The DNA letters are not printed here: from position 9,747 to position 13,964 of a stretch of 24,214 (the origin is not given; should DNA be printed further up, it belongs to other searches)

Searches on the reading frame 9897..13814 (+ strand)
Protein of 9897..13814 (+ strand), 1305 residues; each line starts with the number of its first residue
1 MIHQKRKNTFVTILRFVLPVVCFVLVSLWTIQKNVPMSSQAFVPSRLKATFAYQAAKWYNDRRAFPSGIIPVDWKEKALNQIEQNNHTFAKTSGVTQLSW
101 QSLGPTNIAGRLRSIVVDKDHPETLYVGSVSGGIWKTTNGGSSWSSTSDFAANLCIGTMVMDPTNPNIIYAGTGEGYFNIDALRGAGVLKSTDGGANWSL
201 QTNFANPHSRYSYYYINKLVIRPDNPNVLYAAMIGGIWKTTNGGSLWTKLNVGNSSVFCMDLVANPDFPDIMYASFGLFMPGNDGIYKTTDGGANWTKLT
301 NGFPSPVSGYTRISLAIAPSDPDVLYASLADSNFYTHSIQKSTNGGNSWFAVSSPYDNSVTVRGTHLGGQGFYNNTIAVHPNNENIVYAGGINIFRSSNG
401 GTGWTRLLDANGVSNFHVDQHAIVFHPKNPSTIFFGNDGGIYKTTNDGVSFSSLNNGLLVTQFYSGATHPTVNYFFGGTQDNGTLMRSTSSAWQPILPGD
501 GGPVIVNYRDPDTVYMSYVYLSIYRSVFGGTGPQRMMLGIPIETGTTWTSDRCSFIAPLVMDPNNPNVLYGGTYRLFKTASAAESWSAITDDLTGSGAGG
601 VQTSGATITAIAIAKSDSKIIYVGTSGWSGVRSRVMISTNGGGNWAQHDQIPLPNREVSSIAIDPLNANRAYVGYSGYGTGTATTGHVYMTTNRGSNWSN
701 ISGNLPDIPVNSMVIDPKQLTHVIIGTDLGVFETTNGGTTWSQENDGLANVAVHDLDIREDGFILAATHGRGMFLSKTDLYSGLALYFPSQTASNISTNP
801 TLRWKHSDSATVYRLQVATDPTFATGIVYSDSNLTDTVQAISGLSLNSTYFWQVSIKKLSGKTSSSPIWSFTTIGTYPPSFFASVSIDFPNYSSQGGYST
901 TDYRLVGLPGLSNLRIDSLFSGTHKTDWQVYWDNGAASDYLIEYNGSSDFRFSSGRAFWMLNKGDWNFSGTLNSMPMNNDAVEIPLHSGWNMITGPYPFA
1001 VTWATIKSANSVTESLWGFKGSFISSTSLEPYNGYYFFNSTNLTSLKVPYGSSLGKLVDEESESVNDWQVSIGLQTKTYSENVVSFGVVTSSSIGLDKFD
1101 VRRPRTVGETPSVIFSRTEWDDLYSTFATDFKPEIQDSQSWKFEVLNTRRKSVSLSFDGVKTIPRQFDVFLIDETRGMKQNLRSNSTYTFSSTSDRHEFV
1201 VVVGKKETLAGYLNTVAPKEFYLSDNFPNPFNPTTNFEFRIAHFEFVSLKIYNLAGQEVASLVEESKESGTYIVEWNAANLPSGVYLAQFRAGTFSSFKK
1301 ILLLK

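Call 12: search_protein_families(library=pfam, proteins=[window:9897-13814:+], max_evalue=0.01)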
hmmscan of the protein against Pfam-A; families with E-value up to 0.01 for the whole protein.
window:9897-13814:+ (1305 aa): 2 families
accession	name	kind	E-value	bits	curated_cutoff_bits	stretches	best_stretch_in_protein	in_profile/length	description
PF15902.12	Sortilin-Vps10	-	7.6e-23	81.4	33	3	634-752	2-120/446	Sortilin, neurotensin receptor 3,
PF18962.6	Por_Secre_tail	-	2.2e-08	34.7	27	1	1227-1302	2-74/75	Secretion system C-terminal sorting domain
